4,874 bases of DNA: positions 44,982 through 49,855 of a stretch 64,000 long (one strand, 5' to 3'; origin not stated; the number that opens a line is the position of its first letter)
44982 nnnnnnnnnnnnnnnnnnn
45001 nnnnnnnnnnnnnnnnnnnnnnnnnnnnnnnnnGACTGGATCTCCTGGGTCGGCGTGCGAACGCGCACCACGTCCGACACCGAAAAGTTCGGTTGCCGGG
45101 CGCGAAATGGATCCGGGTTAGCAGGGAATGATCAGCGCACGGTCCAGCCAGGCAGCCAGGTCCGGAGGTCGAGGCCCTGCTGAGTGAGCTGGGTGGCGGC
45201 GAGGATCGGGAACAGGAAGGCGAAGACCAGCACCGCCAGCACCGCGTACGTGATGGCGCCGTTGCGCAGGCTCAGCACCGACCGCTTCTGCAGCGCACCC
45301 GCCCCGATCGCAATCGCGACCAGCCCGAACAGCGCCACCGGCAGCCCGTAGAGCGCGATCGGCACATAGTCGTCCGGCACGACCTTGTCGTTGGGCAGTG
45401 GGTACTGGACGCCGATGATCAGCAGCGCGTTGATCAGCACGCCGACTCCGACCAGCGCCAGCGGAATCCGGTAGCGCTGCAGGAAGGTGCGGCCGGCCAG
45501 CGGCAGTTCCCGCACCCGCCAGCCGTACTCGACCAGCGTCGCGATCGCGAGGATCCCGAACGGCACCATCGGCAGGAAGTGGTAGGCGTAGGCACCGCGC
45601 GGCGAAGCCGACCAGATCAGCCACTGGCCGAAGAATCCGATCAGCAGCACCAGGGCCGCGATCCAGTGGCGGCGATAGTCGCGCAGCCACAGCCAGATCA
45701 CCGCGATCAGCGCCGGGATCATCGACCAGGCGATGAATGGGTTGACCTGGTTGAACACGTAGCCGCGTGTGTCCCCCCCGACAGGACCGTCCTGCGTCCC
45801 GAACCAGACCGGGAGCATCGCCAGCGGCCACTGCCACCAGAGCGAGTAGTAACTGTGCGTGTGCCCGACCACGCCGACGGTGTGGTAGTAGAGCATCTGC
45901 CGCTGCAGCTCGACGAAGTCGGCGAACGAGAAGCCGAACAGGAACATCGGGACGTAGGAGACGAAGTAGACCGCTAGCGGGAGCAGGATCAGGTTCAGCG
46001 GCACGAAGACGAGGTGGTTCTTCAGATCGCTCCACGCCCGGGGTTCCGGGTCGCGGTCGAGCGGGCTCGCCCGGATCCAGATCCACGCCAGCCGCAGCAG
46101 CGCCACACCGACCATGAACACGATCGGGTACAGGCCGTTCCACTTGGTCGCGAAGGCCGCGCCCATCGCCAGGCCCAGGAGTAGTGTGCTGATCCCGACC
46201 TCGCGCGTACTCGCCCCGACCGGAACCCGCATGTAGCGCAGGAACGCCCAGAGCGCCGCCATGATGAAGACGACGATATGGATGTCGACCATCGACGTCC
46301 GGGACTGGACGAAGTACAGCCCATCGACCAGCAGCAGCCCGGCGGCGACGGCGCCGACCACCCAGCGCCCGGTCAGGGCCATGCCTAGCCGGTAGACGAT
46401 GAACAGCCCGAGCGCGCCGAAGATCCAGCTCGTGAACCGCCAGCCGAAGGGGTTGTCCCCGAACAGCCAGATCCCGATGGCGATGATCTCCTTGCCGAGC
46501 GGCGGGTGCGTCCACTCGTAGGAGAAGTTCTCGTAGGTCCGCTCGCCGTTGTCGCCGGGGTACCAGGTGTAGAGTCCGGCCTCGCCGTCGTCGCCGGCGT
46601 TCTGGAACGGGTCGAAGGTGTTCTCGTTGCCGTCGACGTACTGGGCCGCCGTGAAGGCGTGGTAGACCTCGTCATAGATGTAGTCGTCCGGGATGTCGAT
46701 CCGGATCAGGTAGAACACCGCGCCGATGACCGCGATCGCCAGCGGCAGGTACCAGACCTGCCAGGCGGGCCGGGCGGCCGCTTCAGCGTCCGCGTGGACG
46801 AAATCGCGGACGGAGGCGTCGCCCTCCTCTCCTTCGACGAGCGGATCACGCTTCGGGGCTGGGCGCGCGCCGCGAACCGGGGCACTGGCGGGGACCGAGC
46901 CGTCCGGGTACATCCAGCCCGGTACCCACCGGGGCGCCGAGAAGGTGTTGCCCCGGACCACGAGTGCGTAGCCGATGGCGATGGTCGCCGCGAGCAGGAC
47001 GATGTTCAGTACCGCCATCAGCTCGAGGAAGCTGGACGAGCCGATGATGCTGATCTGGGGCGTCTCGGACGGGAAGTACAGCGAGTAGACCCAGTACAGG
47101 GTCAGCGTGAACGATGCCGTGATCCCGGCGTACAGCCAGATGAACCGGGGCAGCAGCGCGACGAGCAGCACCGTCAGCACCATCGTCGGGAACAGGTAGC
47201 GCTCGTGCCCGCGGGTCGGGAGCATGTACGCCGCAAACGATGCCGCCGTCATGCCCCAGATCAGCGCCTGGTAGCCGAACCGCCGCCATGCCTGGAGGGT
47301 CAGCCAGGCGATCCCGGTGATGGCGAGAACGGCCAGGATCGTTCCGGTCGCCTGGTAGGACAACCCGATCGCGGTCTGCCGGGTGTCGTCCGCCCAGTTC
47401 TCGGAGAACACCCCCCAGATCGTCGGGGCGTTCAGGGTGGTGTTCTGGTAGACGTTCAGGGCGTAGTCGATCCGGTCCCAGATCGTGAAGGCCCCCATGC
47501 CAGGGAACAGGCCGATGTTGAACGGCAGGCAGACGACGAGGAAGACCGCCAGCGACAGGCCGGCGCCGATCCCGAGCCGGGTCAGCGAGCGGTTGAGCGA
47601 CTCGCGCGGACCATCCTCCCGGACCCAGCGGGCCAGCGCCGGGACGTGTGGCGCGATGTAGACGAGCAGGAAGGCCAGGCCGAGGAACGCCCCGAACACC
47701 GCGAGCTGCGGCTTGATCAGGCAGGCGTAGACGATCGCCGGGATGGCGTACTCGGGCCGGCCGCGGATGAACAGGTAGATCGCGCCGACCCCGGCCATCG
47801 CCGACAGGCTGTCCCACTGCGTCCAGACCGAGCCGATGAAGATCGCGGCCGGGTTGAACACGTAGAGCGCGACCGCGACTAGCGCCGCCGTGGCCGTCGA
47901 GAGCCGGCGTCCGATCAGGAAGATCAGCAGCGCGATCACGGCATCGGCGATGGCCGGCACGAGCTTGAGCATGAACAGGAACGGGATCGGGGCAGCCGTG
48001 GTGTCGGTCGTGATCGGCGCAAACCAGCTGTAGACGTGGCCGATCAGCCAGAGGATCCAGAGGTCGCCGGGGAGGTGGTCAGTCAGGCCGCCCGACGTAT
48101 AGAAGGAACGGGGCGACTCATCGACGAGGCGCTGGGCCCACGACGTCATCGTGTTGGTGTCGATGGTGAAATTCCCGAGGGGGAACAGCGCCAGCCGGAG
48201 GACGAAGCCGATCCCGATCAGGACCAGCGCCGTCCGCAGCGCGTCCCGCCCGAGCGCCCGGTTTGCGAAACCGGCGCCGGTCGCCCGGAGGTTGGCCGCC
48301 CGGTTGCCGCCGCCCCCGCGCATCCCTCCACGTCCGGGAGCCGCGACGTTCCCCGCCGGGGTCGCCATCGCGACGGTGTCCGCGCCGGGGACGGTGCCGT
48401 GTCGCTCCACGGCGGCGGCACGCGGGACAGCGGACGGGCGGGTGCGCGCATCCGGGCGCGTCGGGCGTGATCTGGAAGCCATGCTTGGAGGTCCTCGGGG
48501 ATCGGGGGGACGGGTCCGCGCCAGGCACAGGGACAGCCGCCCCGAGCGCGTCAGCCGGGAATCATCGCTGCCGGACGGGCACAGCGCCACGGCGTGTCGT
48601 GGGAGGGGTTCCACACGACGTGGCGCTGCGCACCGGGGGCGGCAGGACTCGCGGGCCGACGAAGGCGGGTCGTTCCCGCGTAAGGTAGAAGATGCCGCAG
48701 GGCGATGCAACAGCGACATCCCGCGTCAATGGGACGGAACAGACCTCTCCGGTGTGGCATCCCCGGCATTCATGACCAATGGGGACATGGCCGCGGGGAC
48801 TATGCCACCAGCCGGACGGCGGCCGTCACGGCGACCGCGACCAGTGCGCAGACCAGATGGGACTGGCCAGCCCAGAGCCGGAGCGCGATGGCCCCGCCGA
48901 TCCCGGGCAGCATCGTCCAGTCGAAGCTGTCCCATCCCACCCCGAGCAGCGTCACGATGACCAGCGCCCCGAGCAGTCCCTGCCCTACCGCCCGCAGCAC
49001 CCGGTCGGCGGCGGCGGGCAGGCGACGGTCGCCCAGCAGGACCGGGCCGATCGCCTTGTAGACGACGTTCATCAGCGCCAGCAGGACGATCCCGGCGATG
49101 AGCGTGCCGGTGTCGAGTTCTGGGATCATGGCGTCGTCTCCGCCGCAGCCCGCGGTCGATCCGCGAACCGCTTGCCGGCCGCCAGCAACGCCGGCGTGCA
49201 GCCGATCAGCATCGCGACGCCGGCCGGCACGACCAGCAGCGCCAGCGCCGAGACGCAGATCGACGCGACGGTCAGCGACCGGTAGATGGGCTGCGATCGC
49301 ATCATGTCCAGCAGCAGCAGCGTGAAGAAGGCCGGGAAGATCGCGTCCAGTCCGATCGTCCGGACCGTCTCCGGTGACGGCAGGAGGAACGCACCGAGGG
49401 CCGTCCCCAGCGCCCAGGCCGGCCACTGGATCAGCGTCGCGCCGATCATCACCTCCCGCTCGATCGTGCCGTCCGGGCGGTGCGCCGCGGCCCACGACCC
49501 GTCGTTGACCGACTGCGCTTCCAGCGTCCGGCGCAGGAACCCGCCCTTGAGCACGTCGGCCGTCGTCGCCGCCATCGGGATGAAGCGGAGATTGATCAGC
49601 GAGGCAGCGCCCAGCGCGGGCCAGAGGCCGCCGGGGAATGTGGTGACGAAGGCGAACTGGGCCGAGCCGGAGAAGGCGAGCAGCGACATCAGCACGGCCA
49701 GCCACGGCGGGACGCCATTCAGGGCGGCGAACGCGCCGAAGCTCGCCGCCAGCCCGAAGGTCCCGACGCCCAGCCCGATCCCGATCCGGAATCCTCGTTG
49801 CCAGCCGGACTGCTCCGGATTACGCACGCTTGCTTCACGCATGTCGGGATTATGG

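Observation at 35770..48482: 13-kb block of giant polytopic membrane proteins around a polyprenol-phosphate-mannose synthase: candidate undescribed extracytoplasmic mannosylation / glycopolymer assembly system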

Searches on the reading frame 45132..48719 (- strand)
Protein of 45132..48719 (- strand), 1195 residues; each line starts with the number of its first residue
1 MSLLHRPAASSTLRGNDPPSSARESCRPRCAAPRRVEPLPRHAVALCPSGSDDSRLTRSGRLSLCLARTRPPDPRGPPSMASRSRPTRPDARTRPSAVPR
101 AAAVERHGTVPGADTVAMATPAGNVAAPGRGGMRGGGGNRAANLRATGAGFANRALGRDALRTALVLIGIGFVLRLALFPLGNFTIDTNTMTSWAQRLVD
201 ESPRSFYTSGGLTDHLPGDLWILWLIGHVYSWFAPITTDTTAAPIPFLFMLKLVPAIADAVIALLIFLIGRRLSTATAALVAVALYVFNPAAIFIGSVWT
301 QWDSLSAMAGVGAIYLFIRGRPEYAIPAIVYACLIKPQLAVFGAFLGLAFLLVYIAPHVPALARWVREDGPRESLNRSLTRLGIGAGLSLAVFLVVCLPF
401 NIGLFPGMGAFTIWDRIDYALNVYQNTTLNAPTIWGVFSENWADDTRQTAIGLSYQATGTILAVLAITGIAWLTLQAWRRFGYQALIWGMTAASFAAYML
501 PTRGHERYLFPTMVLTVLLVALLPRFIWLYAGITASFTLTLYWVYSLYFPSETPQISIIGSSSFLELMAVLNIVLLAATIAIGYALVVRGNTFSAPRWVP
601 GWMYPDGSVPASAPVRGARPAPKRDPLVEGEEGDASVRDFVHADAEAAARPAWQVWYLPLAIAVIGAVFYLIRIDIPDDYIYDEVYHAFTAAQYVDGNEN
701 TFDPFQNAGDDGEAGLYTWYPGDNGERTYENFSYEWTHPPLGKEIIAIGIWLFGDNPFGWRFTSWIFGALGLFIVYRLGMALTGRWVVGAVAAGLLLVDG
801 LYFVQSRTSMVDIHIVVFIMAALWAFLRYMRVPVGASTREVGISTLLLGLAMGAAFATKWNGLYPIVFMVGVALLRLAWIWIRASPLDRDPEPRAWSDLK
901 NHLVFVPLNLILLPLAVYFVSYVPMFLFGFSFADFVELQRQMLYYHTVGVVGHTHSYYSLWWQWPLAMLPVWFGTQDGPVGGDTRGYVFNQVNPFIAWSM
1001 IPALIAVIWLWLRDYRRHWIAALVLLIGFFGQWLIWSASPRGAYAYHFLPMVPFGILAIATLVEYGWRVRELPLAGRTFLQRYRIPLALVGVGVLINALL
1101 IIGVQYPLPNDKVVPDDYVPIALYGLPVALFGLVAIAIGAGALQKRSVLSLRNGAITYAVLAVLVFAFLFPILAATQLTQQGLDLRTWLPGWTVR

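Call 4: search_protein_families(library=pfam, proteins=[window:45132-48719:-], max_evalue=0.01)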
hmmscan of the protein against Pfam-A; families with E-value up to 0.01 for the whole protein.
window:45132-48719:- (1195 aa): 4 families
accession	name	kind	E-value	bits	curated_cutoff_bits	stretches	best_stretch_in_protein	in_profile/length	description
PF02366.24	PMT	-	4.7e-16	59.5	22.7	1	756-923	81-238/245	Dolichyl-phosphate-mannose-protein mannosyltransferase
PF16192.10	PMT_4TMC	-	1e-10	41.9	32.4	1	932-1070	2-149/202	C-terminal four TMM region of protein-O-mannosyltransferase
PF13231.12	PMT_2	-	2.6e-09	37.9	26.1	1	738-876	2-132/160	Dolichyl-phosphate-mannose-protein mannosyltransferase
PF06522.17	B12D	-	0.0051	16.6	21.5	0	862-884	5-27/54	NADH-ubiquinone reductase complex 1 MLRQ subunit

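Call 5: search_protein_families(library=ncbifam, proteins=[window:45132-48719:-], max_evalue=0.01)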
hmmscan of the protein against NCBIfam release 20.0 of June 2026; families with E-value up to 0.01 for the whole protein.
window:45132-48719:- (1195 aa): 2 families
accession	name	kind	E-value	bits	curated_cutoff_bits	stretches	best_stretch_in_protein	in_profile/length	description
NF058602.1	PrMnsylTfPmt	equivalog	4.1e-23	82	800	1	737-1063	98-462/530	protein O-mannosyltransferase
NF009784.2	PRK13279.1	equivalog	1.5e-07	30.5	567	1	738-860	61-180/539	lipid IV(A) 4-amino-4-deoxy-L-arabinosyltransferase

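Call 10: search_solved_structures(query=window:45132-48719:-, max_evalue=1)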
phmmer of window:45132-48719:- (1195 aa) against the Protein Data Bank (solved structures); distinct sequences matched with E-value up to 1: 2.
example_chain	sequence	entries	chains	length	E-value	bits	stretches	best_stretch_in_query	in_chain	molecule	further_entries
6p25_A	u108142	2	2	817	3.1e-06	28.4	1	624-914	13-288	Dolichyl-phosphate-mannose--protein mannosyltransferase 1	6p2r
9i5k_A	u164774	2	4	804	0.0045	17.9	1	622-915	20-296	Dolichyl-phosphate-mannose--protein mannosyltransferase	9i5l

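Call 75: find_related_loci(query=window:45132-48482:-, collection=metagenome_contigs, flank=10000)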
Query window:45132-48482:- (1116 aa) in metagenome_contigs; peptide patterns used: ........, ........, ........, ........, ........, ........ (x = any residue, [..] = any of these).
42 stretches matched a pattern; 12 encode a relative of the query (tblastn E <= 1e-3); 12 distinct loci.
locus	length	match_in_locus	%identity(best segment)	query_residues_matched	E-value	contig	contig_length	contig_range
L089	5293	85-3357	71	14-1116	0e+0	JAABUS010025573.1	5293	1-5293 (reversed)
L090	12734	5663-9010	69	1-1116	0e+0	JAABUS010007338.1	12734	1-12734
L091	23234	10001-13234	71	35-1116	0e+0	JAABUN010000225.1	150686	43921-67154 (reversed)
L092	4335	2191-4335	71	14-738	0e+0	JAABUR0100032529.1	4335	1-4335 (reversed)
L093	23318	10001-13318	69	1-1116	0e+0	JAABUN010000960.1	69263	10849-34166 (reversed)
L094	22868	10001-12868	36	7-989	2e-151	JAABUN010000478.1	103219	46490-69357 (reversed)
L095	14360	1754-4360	38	87-989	8e-147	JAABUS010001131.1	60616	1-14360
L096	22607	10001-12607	38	87-989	8e-147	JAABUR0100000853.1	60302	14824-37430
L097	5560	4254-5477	40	594-1113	1e-72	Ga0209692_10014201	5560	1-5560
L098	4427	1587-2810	40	594-1113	2e-72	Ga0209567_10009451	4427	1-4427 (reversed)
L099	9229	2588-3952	36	527-1113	9e-69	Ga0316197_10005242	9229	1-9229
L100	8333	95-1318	39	594-1113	7e-68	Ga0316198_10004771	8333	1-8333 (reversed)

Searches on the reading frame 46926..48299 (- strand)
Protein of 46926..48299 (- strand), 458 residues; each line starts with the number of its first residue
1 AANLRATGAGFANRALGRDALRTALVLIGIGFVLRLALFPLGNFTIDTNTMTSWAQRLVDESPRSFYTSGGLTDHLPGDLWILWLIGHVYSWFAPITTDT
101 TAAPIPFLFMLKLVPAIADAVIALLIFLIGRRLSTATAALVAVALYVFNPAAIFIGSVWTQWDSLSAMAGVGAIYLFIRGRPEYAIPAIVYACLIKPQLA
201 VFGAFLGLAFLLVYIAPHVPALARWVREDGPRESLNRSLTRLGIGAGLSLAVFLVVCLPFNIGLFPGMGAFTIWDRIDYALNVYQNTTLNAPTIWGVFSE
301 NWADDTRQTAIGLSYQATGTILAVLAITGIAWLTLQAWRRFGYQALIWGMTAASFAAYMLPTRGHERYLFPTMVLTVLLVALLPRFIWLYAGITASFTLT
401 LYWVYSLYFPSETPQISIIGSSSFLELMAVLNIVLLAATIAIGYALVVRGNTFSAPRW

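Call 20: search_protein_families(library=pfam, proteins=[window:46926-48299:-], max_evalue=10)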
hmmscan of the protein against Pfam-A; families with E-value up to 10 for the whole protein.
seq(458 aa): 1 family
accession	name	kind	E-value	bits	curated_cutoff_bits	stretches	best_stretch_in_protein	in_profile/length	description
PF19401.4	DUF5976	-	6.3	7.3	25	1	177-196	14-33/50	Family of unknown function (DUF5976)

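Call 30: find_homologous_proteins(query=window:46926-48299:-, max_evalue=0.001)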
Query seq(458 aa) (458 aa): 51 proteins with E <= 0.001 among 8000 candidates.
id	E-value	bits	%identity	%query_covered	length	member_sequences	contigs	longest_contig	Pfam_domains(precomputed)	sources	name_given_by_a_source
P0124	1.7e-74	269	40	84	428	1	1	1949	PF03155.22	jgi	jgi:hypothetical protein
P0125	5.6e-74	268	40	84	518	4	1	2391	-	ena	-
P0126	5.7e-72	261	40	90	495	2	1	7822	-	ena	-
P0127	2.3e-70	256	39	84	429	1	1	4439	-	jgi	jgi:Gpi18-like mannosyltransferase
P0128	3.3e-69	252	39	81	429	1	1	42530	PF03155.22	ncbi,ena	-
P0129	1.7e-68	250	39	85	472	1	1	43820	-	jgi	jgi:hypothetical protein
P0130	4.2e-67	245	39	81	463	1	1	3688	-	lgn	-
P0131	2.1e-65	240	37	95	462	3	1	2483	-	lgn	-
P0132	1.2e-64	237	34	94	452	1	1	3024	-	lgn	-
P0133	9.6e-64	234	39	84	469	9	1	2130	-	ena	-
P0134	2.3e-63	233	38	80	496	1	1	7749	-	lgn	-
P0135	2.9e-61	226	36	91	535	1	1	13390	-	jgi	jgi:Gpi18-like mannosyltransferase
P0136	2.8e-58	216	37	82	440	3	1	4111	-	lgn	-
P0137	6.2e-57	212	33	91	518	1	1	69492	-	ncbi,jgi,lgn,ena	-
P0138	4.7e-56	209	36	81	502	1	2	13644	-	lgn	-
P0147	7.7e-48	182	36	85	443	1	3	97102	-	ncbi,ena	-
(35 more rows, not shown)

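Call 38: search_solved_structures(query=A2, max_evalue=10)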
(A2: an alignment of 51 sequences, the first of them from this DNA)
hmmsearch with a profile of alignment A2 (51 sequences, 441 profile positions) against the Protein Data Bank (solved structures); distinct sequences matched with E-value up to 10: 3.
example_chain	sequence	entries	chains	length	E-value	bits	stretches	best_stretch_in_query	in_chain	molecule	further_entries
23gf_B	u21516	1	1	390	9.8e-07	31.2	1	96-223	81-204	GPI mannosyltransferase 1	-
23gx_B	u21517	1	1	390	9.8e-07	31.2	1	96-223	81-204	GPI mannosyltransferase 1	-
6snh_X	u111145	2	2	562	0.032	16.3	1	36-399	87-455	Dolichyl pyrophosphate Man9GlcNAc2 alpha-1,3-glucosyltransferase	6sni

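Call 69: find_encoding_contigs(protein=P0128, flank=8000, max_places=2)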
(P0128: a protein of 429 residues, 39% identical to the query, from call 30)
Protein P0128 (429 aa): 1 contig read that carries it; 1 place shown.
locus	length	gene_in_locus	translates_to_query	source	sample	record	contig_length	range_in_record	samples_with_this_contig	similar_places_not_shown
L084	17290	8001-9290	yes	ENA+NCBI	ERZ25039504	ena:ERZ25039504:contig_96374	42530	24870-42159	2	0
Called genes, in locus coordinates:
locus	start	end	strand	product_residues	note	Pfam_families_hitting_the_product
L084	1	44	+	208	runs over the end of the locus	PF01022:HTH_5 (weak), PF13412:HTH_24 (weak), PF12802:MarR_2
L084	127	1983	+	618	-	PF23500:DUF7133 (faint), PF07995:GSDH (faint), PF22807:TrAA12, PF13473:Cupredoxin_1 (weak)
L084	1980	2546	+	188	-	-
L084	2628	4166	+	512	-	PF01266:DAO, PF01494:FAD_binding_3 (weak), PF13450:NAD_binding_8 (weak), PF00355:Rieske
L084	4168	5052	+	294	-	-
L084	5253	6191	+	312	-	PF01545:Cation_efflux, PF16916:ZT_dimer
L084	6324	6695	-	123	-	-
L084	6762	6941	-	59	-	-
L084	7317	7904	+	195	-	-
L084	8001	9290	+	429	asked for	PF03155:Alg6_Alg8 (faint)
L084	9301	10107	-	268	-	-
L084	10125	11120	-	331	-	PF05448:AXE1 (weak), PF01738:DLH, PF00326:Peptidase_S9 (faint)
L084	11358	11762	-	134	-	-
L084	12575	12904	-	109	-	-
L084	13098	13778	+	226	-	PF00072:Response_reg, PF00486:Trans_reg_C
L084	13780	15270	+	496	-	PF00672:HAMP, PF00512:HisKA, PF02518:HATPase_c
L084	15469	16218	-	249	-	PF01243:PNPOx_N (weak)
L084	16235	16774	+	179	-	PF00931:NB-ARC, PF13191:AAA_16 (faint), PF13401:AAA_22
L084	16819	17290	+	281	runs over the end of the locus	?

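Call 70: find_encoding_contigs(protein=P0137, flank=8000, max_places=2)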
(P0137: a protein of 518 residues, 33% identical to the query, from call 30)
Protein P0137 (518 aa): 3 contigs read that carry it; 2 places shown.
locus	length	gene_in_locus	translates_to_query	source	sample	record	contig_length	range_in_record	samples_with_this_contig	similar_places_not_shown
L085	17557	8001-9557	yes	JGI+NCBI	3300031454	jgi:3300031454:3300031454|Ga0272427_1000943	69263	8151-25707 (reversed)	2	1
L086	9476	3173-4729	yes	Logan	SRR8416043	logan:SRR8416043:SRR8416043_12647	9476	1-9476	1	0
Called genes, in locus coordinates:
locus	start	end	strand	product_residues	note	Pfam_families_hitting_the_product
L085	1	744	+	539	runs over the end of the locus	PF04536:TPM_phosphatase (weak), PF20990:DUF2207_C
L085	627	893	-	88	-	-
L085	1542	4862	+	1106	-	PF02366:PMT, PF13231:PMT_2, PF16192:PMT_4TMC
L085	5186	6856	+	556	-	PF02366:PMT (weak), PF13231:PMT_2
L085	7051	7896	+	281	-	PF00535:Glycos_transf_2, PF13641:Glyco_tranf_2_3 (faint)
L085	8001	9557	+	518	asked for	-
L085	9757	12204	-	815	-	-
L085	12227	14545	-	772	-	-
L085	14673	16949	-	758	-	-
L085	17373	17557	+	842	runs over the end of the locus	PF13520:AA_permease_2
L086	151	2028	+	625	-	PF02366:PMT (weak), PF13231:PMT_2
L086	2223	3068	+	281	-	PF00535:Glycos_transf_2, PF13641:Glyco_tranf_2_3 (faint)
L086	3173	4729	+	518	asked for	-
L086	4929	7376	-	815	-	-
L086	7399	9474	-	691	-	?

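Call 71: find_encoding_contigs(protein=P0147, flank=8000, max_places=2)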
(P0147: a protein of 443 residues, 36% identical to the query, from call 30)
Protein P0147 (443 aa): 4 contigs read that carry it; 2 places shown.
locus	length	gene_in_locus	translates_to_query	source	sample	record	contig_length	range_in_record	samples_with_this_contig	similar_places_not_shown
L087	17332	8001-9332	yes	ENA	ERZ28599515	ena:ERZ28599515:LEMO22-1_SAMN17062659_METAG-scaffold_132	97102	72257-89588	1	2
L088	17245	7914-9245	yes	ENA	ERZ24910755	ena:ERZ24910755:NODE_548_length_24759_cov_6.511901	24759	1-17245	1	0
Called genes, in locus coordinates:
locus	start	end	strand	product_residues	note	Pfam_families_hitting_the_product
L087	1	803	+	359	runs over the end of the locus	PF01264:Chorismate_synt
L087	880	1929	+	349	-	PF02012:BNR (faint)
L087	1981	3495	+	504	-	PF00171:Aldedh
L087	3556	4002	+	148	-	PF02566:OsmC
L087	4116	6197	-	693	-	-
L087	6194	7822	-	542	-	PF26314:MptA_B_family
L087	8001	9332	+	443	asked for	-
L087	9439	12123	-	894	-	PF01624:MutS_I, PF05188:MutS_II, PF05192:MutS_III, PF05190:MutS_IV, PF00488:MutS_V, PF27441:MutS_C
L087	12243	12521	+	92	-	PF02426:MIase (weak), PF03795:YCII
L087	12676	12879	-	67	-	-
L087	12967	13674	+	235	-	PF00072:Response_reg, PF00196:GerE, PF08281:Sigma70_r4_2 (weak)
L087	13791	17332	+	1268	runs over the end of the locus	PF08447:PAS_3, PF00989:PAS, PF08447:PAS_3, PF08448:PAS_4, PF13426:PAS_9, PF01590:GAF, PF00989:PAS, PF08447:PAS_3, +12 more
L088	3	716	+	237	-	?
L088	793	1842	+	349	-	PF02012:BNR (faint)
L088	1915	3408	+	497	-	PF00171:Aldedh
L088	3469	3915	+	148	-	PF02566:OsmC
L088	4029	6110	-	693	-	-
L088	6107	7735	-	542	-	PF26314:MptA_B_family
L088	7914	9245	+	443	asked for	-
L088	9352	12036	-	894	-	PF01624:MutS_I, PF05188:MutS_II, PF05192:MutS_III, PF05190:MutS_IV, PF00488:MutS_V, PF27441:MutS_C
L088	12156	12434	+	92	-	PF02426:MIase (weak), PF03795:YCII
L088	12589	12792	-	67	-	-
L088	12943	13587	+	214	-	PF00072:Response_reg, PF00196:GerE, PF08281:Sigma70_r4_2 (weak)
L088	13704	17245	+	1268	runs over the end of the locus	PF08447:PAS_3, PF00989:PAS, PF08447:PAS_3, PF08448:PAS_4, PF13426:PAS_9, PF01590:GAF, PF00989:PAS, PF08447:PAS_3, +12 more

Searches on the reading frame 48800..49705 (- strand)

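Call 13: search_protein_families(library=pfam, proteins=[window:48800-49705:-], max_evalue=0.001)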
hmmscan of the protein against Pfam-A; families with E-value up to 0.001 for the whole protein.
window:48800-49705:- (301 aa): 1 family
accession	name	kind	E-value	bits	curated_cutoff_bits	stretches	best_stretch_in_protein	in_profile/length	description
PF05437.17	AzlD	-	7e-06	26.6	23.7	1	204-298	3-99/99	Branched-chain amino acid transport protein (AzlD)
